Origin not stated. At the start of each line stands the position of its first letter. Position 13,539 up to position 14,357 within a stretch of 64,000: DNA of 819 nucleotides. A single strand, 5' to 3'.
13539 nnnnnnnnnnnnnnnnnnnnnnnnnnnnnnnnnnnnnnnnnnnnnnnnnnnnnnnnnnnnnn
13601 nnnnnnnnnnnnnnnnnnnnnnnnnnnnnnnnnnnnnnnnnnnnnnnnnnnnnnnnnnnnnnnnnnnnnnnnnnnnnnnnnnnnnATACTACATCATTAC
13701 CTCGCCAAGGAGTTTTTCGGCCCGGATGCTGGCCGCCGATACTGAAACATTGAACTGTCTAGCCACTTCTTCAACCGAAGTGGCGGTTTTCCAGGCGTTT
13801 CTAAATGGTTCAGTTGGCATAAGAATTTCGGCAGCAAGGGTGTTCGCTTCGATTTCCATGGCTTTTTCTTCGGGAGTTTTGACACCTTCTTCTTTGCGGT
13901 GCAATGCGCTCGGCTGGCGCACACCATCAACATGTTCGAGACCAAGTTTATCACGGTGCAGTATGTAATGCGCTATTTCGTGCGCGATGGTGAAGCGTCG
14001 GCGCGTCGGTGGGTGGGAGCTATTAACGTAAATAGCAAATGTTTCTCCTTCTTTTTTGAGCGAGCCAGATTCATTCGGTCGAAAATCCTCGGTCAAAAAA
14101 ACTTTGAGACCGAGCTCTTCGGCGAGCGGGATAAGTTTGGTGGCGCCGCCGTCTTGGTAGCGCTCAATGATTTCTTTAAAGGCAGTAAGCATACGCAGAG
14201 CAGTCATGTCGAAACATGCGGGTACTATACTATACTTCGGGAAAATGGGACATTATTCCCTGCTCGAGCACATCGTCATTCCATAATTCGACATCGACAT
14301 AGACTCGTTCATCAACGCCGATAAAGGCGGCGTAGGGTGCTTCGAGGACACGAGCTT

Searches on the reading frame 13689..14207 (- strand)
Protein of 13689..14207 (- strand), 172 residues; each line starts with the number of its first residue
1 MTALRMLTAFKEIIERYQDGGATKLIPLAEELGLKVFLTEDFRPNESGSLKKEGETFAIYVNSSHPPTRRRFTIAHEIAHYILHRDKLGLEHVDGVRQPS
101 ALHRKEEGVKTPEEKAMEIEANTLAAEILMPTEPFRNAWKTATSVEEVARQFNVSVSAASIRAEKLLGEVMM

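Call 3: search_protein_families(library=pfam, proteins=[window:13689-14207:-], max_evalue=1)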
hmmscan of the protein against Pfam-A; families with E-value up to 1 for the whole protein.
window:13689-14207:- (172 aa): 4 families
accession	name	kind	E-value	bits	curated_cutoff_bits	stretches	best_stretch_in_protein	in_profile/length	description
PF06114.19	Peptidase_M78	-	4.3e-26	91.6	22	1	29-163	1-122/123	IrrE N-terminal-like domain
PF12725.13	DUF3810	-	0.045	13.6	28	1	60-81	180-201/311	Protein of unknown function (DUF3810)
PF20573.4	DUF6782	-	0.079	12.6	27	1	30-82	52-102/241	Putative metallopeptidase family (DUF6782)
PF04852.17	ALOG_dom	-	0.21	12.2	26.6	1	51-93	19-61/126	ALOG domain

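Call 5: search_protein_families(library=padloc, proteins=[window:13689-14207:-], max_evalue=1)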
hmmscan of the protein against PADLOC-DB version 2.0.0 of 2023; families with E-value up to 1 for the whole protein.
window:13689-14207:- (172 aa): 17 families
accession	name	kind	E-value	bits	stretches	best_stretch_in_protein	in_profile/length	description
PDLC04141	capP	-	1.3e-29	101.5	1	11-164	10-151/242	capP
PDLC03949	RmrA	-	2.9e-14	50.7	1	22-166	141-265/363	-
PDLC03944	RmrA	-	7.3e-12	43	1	57-166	186-283/384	-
PDLC03945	RmrA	-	1.3e-10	39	1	51-166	189-293/394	-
PDLC03947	RmrA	-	1.6e-10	38.3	1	53-166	190-290/383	-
PDLC03954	RmrA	-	7.6e-10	36.2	1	20-166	157-290/380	-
PDLC03946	RmrA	-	1.7e-08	31.6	1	24-165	144-266/357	-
PDLC03953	RmrA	-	4.9e-08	30.6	2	61-87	199-225/373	-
PDLC03952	RmrA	-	6.3e-08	29.9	1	53-166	203-302/395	-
PDLC03948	RmrA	-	1.5e-07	28.7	1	53-166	190-289/397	-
PDLC03950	RmrA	-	5.1e-07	27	1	24-138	150-247/369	-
PDLC03943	RmrA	-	2.7e-06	24.7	1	64-85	186-207/370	-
PDLC03951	RmrA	-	3e-06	24.4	1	65-166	200-285/400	-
PDLC04776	PDC-M69B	-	3.2e-06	25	1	52-138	63-137/272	-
PDLC03955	RmrA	-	2.5e-05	21.7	2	67-86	211-230/371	-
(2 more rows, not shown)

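Call 6: search_protein_families(library=ncbifam, proteins=[window:13689-14207:-], max_evalue=1)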
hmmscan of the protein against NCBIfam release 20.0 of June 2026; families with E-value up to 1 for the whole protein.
window:13689-14207:- (172 aa): 2 families
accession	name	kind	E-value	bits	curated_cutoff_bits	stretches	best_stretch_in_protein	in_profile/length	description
NF052239.1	antitox_spr1629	equivalog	5.1e-10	39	335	1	52-166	190-293/377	spr1629 family repressor/antitoxin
NF003339.0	PRK04351.1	equivalog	0.096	12.3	113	1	73-94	64-85/149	SprT family protein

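Call 12: find_homologous_proteins(query=window:13689-14207:-, max_evalue=1e-10)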
Query window:13689-14207:- (172 aa): 298 proteins with E <= 1e-10 among 596 candidates; the best 120 are listed.
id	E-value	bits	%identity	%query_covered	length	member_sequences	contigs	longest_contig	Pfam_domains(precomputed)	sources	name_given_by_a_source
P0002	6.0e-106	369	100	100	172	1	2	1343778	PF06114.20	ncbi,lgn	-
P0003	4.8e-53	197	60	94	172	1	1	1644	PF06114.20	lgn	-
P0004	1.1e-50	190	60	94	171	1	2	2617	PF06114.20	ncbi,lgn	-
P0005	4.8e-43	165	52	90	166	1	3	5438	PF06114.20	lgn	-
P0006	6.1e-42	161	48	94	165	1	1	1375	PF06114.20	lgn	-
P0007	1.5e-41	160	48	97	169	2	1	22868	PF06114.20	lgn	-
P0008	1.7e-41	160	49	95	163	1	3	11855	PF06114.20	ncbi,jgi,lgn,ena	-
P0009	6.8e-41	158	52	95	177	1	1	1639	PF06114.20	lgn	-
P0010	6.0e-39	151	48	95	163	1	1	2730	PF06114.20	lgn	-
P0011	3.5e-37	146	47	93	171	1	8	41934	PF06114.20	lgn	-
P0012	4.8e-37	145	48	91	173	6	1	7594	PF06114.20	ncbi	-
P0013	5.1e-37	145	46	95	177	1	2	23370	PF06114.20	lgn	-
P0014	5.8e-37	145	48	91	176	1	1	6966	PF06114.20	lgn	-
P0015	1.9e-36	143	51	86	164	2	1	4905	PF06114.20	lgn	-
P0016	1.9e-36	143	46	93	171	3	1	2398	PF06114.20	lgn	-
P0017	5.3e-36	142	45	94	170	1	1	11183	PF06114.20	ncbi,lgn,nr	ncbi:MAG: ImmA/IrrE family metallo-endopeptidase [Patescibacteria group bacterium]|nr:ImmA/IrrE fami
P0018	6.5e-36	141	45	96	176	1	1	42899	PF06114.20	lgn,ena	-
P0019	1.5e-35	140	46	97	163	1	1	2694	PF06114.20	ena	-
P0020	1.9e-35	140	47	90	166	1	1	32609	PF06114.20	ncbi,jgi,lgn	-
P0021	2.0e-34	137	44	97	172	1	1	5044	PF06114.20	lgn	-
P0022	4.9e-34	135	50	84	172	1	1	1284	PF06114.20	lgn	-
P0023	4.6e-33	132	48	84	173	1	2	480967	PF06114.20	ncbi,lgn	-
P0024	3.6e-32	129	40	98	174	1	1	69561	PF06114.20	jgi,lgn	-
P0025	6.8e-32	128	44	95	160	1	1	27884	PF06114.20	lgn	-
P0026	1.4e-31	127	43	94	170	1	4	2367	PF06114.20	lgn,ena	-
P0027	1.3e-30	124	40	97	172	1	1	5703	PF06114.20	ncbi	-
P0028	7.0e-30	122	41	94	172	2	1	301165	PF06114.20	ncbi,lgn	-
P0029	1.6e-26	111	42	91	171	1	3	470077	PF06114.20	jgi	jgi:Zn-dependent peptidase ImmA (M78 family)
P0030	1.0e-25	108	42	95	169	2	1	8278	PF06114.20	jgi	-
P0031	1.4e-25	108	46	86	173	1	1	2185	PF06114.20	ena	-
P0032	9.7e-24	102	45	89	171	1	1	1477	PF06114.20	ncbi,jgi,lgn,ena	-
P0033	8.8e-23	99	45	87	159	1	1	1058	PF06114.20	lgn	-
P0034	9.6e-23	99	43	88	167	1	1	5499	PF06114.20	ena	-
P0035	1.1e-22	98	42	94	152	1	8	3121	PF06114.20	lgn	-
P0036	2.4e-22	97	41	96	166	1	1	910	PF06114.20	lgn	-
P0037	2.4e-22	97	39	92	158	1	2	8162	PF06114.20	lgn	-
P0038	3.6e-22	97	42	96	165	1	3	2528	PF06114.20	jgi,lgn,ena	-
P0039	5.9e-22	96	45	88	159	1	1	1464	PF06114.20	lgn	-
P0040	9.1e-22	96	44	94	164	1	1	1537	PF06114.20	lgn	-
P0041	1.6e-21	95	44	94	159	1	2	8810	PF06114.20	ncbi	-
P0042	2.5e-21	94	44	87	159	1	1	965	PF06114.20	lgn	-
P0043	2.7e-21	94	44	88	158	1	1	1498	PF06114.20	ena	-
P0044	5.3e-21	93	41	90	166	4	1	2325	PF06114.20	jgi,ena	-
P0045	5.8e-21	93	48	83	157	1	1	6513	PF06114.20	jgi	jgi:hypothetical protein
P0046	7.8e-21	92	45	87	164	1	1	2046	PF06114.20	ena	-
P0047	1.0e-20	92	41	91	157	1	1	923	PF06114.20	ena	-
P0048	1.9e-20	91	39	97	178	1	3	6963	PF06114.20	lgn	-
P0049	2.7e-20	91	42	94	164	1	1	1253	PF06114.20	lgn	-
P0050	3.0e-20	91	44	83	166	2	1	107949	PF06114.20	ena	-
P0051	4.2e-20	90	41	90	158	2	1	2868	PF06114.20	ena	-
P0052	4.5e-20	90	40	91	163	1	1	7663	PF06114.20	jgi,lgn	jgi:predicted transcriptional regulator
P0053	4.9e-20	90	41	88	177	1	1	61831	PF06114.20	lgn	-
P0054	5.1e-20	90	42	92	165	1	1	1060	PF06114.20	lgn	-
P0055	5.4e-20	90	42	87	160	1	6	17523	PF06114.20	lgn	-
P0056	6.8e-20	89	40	92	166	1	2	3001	PF06114.20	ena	-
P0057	7.2e-20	89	43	94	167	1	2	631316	PF06114.20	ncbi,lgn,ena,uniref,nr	ncbi:ImmA/IrrE family metallo-endopeptidase [Methyloceanibacter sp.]|uniref:ImmA/IrrE family metallo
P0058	7.2e-20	89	41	81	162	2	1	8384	PF06114.20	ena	-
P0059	8.8e-20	89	39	91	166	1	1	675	PF06114.20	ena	-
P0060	1.0e-19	89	39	88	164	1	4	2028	PF06114.20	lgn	-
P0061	1.1e-19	89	41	81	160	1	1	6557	PF06114.20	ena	-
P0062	1.3e-19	89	42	90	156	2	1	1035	PF06114.20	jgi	jgi:hypothetical protein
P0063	1.3e-19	88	40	88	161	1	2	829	PF06114.20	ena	-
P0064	1.6e-19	88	38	88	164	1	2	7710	PF06114.20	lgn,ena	-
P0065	1.9e-19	88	38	93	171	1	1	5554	PF06114.20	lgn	-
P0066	2.6e-19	88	40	90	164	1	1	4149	PF06114.20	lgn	-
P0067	2.7e-19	88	39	88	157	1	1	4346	PF06114.20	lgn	-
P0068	3.5e-19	87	44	81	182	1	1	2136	PF06114.20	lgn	-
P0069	4.0e-19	87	40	81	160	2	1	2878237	PF06114.20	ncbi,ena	-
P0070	4.2e-19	87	41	90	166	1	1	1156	PF06114.20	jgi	jgi:Zn-dependent peptidase ImmA (M78 family)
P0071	4.7e-19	87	43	90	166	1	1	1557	PF06114.20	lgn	-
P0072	4.9e-19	87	44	80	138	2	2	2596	PF06114.20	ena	-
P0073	5.0e-19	87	42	92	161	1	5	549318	PF06114.20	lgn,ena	-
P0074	5.7e-19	86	42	87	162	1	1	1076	PF06114.20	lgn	-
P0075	1.0e-18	86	42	84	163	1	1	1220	PF06114.20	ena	-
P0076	1.3e-18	85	41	90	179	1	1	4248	PF06114.20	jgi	jgi:hypothetical protein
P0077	1.4e-18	85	44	80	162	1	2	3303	PF06114.20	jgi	jgi:Zn-dependent peptidase ImmA (M78 family)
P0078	1.5e-18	85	40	90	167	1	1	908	PF06114.20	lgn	-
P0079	1.5e-18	85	39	88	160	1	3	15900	PF06114.20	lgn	-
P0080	1.8e-18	85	45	80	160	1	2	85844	PF06114.20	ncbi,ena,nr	ncbi:MAG: ImmA/IrrE family metallo-endopeptidase [Rhodobacter sp.]|nr:ImmA/IrrE family metallo-endop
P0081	2.0e-18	85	44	80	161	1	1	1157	PF06114.20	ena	-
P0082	2.0e-18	85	42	90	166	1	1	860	PF06114.20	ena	-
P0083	2.1e-18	85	39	81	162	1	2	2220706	PF06114.20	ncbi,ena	-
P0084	2.3e-18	84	50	67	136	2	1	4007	PF06114.20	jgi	-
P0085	2.7e-18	84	42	87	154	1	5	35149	PF06114.20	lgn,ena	-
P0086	2.9e-18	84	40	88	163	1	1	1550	PF06114.20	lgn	-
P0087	3.2e-18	84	41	88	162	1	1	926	PF06114.20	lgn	-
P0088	3.7e-18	84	44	80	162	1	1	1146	PF06114.20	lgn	-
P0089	3.9e-18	84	41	90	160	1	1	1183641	PF06114.20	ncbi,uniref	ncbi:ImmA/IrrE family metallo-endopeptidase [Pseudochrobactrum asaccharolyticum]|uniref:ImmA/IrrE fa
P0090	5.0e-18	83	37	91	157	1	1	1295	PF06114.20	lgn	-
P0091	5.8e-18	83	39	91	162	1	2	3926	PF06114.20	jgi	jgi:predicted transcriptional regulator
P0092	1.2e-17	82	42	90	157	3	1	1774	PF06114.20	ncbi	-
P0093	1.8e-17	82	42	88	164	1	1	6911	PF06114.20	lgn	-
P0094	2.2e-17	81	40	88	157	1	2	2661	PF06114.20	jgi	jgi:hypothetical protein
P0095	2.2e-17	81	42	80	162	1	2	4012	PF06114.20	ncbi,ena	-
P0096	2.4e-17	81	45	72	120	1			PF06114.20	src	-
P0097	2.6e-17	81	39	91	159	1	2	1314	PF06114.20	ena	-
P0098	3.0e-17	81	35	81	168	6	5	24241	PF06114.20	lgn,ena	-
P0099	3.1e-17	81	39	84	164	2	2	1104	PF06114.20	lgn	-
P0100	4.4e-17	80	47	71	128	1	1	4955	PF06114.20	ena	-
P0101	4.5e-17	80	45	80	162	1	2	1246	PF06114.20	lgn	-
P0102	4.6e-17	80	39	87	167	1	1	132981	PF06114.20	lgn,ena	-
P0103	4.8e-17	80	40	88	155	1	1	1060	PF06114.20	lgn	-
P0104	5.9e-17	80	37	87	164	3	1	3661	PF06114.20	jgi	jgi:Zn-dependent peptidase ImmA (M78 family)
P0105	9.8e-17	79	38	94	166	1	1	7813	PF06114.20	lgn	-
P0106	1.2e-16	79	37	91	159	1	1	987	PF06114.20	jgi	jgi:Zn-dependent peptidase ImmA (M78 family)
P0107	1.4e-16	79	41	88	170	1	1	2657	PF06114.20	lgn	-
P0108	1.4e-16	79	37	88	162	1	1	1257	PF06114.20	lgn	-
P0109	1.7e-16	78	39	88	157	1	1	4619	PF06114.20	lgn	-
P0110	1.8e-16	78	43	71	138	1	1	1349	PF06114.20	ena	-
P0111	1.9e-16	78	40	89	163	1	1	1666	PF06114.20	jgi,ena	-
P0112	2.5e-16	78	41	85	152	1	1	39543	PF06114.20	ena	-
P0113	2.9e-16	78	41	88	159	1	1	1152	PF06114.20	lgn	-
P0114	3.0e-16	78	38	89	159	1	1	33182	PF06114.20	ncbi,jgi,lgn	-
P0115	3.4e-16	77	41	90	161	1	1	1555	PF06114.20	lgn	-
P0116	4.1e-16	77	42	88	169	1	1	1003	PF06114.20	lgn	-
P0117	4.3e-16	77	37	90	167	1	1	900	PF06114.20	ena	-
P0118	4.6e-16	77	41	92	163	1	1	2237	PF06114.20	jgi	jgi:Zn-dependent peptidase ImmA (M78 family)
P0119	4.7e-16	77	40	90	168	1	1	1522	PF06114.20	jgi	jgi:hypothetical protein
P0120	4.8e-16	77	38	88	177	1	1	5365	PF06114.20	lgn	-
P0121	5.2e-16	77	41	88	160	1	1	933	PF06114.20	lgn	-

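Call 13: find_encoding_contigs(protein=P0007, flank=4000, max_places=2)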
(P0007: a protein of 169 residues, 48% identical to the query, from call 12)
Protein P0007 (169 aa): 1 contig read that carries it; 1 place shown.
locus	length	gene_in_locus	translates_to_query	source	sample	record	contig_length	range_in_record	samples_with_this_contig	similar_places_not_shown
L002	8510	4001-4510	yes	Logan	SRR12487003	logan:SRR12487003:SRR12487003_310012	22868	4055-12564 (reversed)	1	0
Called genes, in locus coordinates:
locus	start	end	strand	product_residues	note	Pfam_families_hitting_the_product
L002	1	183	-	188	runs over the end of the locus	PF09946:DUF2178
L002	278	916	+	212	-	-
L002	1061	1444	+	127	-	PF01258:zf-dskA_traR (weak)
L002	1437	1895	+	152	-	PF01252:Peptidase_A8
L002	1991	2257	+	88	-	PF12840:HTH_20, PF01022:HTH_5, PF08279:HTH_11 (faint), PF13412:HTH_24 (weak), PF21476:PF0610-like_N (faint)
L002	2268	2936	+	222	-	PF07853:DUF1648, PF13630:SdpI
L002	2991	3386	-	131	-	PF00072:Response_reg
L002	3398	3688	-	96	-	-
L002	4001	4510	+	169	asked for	PF06114:Peptidase_M78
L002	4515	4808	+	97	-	-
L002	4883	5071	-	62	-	-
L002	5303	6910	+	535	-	-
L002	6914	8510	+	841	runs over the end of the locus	PF00270:DEAD (faint), PF04851:ResIII, PF27151:YagJ (weak)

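Call 14: find_encoding_contigs(protein=P0008, flank=4000, max_places=2)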
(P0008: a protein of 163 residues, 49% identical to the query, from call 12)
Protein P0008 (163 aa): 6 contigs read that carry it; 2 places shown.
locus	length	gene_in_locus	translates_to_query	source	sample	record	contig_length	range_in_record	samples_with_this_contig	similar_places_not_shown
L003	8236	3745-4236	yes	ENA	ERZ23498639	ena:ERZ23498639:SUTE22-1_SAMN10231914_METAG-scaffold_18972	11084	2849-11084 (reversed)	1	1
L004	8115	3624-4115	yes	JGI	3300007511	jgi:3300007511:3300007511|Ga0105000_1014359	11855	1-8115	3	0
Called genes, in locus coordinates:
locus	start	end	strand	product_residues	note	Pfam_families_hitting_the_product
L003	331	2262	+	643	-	PF00330:Aconitase, PF00694:Aconitase_C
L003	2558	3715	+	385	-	PF00180:Iso_dh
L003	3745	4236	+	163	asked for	PF06114:Peptidase_M78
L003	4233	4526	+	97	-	-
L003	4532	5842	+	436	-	PF08442:ATP-grasp_2, PF24948:Citrate_synth_N, PF16114:Citrate_bind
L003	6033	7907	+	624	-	PF02629:CoA_binding, PF00549:Ligase_CoA, PF13607:Succ_CoA_lig (weak), PF00285:Citrate_synt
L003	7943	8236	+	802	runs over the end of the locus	PF00330:Aconitase, PF00694:Aconitase_C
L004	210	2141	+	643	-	PF00330:Aconitase, PF00694:Aconitase_C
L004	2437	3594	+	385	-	PF00180:Iso_dh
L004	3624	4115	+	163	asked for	PF06114:Peptidase_M78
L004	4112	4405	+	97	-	-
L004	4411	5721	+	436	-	PF08442:ATP-grasp_2, PF24948:Citrate_synth_N, PF16114:Citrate_bind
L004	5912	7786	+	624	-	PF02629:CoA_binding, PF00549:Ligase_CoA, PF13607:Succ_CoA_lig (weak), PF00285:Citrate_synt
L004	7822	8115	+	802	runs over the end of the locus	PF00330:Aconitase, PF00694:Aconitase_C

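Call 15: find_encoding_contigs(protein=P0011, flank=4000, max_places=2)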
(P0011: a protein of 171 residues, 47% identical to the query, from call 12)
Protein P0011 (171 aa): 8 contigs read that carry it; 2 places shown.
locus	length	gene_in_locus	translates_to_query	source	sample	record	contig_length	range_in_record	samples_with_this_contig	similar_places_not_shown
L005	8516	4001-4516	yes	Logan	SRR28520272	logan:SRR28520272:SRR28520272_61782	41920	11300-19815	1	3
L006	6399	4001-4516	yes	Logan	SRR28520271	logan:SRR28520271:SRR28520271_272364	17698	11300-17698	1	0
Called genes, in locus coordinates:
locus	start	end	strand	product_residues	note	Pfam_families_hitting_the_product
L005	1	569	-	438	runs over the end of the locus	PF04932:Wzy_C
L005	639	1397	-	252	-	PF01978:TrmB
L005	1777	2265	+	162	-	-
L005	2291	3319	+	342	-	PF13793:Pribosyltran_N, PF00156:Pribosyltran, PF14572:Pribosyl_synth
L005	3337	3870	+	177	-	PF00156:Pribosyltran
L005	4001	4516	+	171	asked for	PF06114:Peptidase_M78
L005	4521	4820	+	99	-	-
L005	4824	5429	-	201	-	PF00293:NUDIX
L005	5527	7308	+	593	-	PF00122:E1-E2_ATPase, PF00702:Hydrolase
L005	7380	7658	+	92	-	PF04248:NTP_transf_9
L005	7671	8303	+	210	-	PF00881:Nitroreductase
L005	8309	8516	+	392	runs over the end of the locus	-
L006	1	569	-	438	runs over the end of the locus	PF04932:Wzy_C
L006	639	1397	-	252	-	PF01978:TrmB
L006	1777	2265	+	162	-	-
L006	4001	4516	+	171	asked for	PF06114:Peptidase_M78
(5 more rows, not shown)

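Call 16: find_encoding_contigs(protein=P0004, flank=4000, max_places=2)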
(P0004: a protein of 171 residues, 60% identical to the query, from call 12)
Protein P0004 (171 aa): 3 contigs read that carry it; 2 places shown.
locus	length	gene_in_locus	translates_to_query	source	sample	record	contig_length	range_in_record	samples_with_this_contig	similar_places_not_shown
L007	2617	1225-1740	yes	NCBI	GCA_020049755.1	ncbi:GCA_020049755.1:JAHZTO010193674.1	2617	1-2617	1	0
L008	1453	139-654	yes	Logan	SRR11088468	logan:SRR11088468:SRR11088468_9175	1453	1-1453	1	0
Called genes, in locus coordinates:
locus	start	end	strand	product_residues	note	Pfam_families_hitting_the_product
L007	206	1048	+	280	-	PF12762:DDE_Tnp_IS1595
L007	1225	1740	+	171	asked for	PF06114:Peptidase_M78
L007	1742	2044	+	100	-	-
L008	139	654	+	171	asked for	PF06114:Peptidase_M78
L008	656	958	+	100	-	-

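Call 32: find_related_loci(query=A5, collection=genome_contigs, flank=3000)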
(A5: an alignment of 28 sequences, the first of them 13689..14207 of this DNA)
Query A5 (172 aa) in genome_contigs; peptide patterns used: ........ (x = any residue, [..] = any of these).
600 stretches matched a pattern (row limit reached: there are more); 549 encode a relative of the query (tblastn E <= 1e-3); the best 80 are kept; 80 distinct loci.
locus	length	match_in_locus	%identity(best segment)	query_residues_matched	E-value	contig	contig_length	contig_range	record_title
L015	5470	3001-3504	45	5-172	2e-44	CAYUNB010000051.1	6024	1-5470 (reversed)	MAG TPA_asm: uncultured Candidatus Saccharibacteria bacterium isolate binchicken_co185_274 genome assembly, contig: NODE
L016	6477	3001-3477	45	12-172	1e-43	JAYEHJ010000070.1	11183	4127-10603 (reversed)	MAG: Patescibacteria group bacterium isolate MAG221 MAG221_70, whole genome shotgun sequence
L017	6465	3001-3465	47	13-166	7e-42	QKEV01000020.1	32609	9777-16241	MAG: bacterium isolate SZUA-485 scaffold_2742, whole genome shotgun sequence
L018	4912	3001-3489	44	13-171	9e-39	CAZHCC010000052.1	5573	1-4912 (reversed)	MAG TPA_asm: uncultured Candidatus Saccharibacteria bacterium isolate binchicken_co186_26 genome assembly, contig: NODE_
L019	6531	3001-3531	40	1-172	1e-38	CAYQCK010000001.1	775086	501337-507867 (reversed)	MAG TPA_asm: uncultured Gammaproteobacteria bacterium isolate binchicken_co20_219 genome assembly, contig: NODE_3_length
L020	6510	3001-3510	38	4-168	6e-37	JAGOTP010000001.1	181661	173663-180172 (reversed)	Patescibacteria group bacterium isolate Gw_Eff_bin_431 Gw_Eff_61_length_181661_cov_10.479392, whole genome shotgun seque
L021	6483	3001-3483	43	11-168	7e-33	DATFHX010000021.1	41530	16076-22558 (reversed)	MAG TPA_asm: Candidatus Saccharimonadales bacterium isolate SMAG_U8700 k141_120758, whole genome shotgun sequence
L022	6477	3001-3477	42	3-166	4e-30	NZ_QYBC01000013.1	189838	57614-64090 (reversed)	Lichenibacterium ramalinae strain RmlP001 NODE_17_length_189838_cov_9.59495, whole genome shotgun sequence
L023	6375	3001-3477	39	11-166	4e-28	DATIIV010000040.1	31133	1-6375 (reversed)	MAG TPA_asm: Candidatus Saccharimonadia bacterium isolate SMAG_U15674 k141_562254, whole genome shotgun sequence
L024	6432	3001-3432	40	10-162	9e-28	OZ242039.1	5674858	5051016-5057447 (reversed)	MAG: Bryobacterales bacterium isolate f291685d-7c75-44d5-85f0-5ff5b10f0266 genome assembly, chromosome: 1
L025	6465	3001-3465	37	1-162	8e-28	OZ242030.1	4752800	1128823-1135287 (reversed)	MAG: Paracoccaceae bacterium isolate b0a31e3e-96fe-4094-b8e3-cdc964d6e1dc genome assembly, chromosome: 1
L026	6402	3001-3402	39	25-164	9e-27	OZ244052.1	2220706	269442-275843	MAG: uncultured candidatus Porisulfidus sp. isolate d44410dd-c181-48df-95fb-d4a73cfd76fe genome assembly, chromosome: 1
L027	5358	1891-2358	40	5-162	4e-26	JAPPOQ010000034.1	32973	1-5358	MAG: Ahrensia sp. isolate SB9154_S3_bin_1 NODE_125_length_32973_cov_23.9208, whole genome shotgun sequence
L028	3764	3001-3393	40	28-162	1e-25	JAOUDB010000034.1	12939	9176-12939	MAG: Desulfuromonadales bacterium isolate 24_Oct_SF_Bin9 24_Oct_SF_Bin9_scaffold_963_c1, whole genome shotgun sequence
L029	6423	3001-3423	38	12-162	2e-23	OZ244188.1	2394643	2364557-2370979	MAG: bacterium isolate fb8845cd-fa64-405a-b175-caf358dbadd0 genome assembly, chromosome: 1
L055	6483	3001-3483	45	10-172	2e-39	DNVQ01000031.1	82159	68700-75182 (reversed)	MAG TPA_asm: Candidatus Moraniibacteriota bacterium isolate UBA12141 contig_183, whole genome shotgun sequence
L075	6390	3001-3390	42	28-168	5e-20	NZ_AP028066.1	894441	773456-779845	Pseudoalteromonas apostichopi strain FE4 chromosome 2, complete sequence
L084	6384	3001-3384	39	28-162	1e-19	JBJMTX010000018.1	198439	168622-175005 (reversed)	MAG: Allosphingosinicella sp. isolate H1_18_all_fractions_metab_conc_62_68_16 k255_3393339, whole genome shotgun sequenc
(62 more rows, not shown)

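Call 42: search_protein_families(library=pfam, proteins=[L015:2075-2938:+, L016:1611-2867:+, L017:2632-2904:-, L018:2527-2892:-, L019:2381-2950:+, L020:2398-2940:+, L021:2101-2607:-, L055:2712-2918:+, L055:2444-2707:+, L055:2175-2447:+], max_evalue=0.001)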
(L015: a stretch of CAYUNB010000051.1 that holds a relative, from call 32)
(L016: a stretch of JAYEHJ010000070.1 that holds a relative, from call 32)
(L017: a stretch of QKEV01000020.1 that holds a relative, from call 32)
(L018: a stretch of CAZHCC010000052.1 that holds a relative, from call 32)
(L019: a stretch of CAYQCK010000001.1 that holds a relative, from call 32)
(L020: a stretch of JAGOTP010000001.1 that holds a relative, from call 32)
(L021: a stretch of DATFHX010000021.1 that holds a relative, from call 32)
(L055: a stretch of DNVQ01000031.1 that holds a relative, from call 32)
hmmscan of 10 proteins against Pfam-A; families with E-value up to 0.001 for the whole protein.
L015:2075-2938:+ (287 aa): 2 families
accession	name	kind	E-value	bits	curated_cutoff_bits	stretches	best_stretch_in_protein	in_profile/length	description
PF12762.13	DDE_Tnp_IS1595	-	9.6e-35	120.3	27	1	124-268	1-153/153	ISXO2-like transposase domain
PF13610.12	DDE_Tnp_IS240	-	0.00036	21.1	27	1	182-263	48-129/139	DDE domain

L016:1611-2867:+ (418 aa): 3 families
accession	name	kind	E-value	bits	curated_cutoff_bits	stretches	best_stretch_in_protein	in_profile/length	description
PF00113.28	Enolase_C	-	2.3e-105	352.6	21.5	1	145-418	2-281/296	Enolase, C-terminal TIM barrel domain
PF03952.21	Enolase_N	-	6e-57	191.9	35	1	4-134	1-131/131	Enolase, N-terminal domain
PF13378.12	MR_MLE_C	-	4.8e-05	23.6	29.4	1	284-373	68-155/219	Enolase C-terminal domain-like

L017:2632-2904:- (90 aa): 0 families

L018:2527-2892:- (121 aa): 0 families

L019:2381-2950:+ (189 aa): 1 family
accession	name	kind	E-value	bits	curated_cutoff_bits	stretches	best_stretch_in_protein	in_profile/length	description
PF01520.23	Amidase_3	-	1.5e-13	51.6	27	1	6-176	2-158/174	N-acetylmuramoyl-L-alanine amidase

L020:2398-2940:+ (180 aa): 0 families

L021:2101-2607:- (168 aa): 1 family
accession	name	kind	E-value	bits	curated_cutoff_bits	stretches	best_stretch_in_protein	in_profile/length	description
PF00188.32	CAP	-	5.9e-16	59.8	21.1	1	53-159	1-106/117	Cysteine-rich secretory protein family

L055:2712-2918:+ (68 aa): 0 families

L055:2444-2707:+ (87 aa): 0 families

L055:2175-2447:+ (90 aa): 0 families
